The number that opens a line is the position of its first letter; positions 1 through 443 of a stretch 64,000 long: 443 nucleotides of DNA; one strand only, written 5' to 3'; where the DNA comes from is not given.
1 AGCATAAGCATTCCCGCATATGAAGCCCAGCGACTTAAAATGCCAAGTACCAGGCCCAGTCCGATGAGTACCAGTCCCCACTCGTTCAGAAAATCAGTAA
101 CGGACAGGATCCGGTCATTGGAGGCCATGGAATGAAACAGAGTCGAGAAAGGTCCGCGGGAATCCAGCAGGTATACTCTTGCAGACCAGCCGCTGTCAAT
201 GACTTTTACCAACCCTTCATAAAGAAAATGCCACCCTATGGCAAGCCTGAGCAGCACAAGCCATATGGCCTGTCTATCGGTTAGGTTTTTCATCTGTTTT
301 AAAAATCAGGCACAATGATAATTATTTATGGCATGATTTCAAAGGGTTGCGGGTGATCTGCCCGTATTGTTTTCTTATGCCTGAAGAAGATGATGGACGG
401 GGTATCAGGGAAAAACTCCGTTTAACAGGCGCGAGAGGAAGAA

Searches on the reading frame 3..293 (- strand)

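Call 9: search_protein_families(library=pfam, proteins=[window:3-293:-], max_evalue=0.01)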
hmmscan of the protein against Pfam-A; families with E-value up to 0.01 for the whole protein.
window:3-293:- (97 aa): 1 family
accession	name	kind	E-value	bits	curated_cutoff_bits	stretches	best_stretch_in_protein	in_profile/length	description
PF07681.17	DoxX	-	8.4e-05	23.6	23.6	1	12-96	2-74/85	DoxX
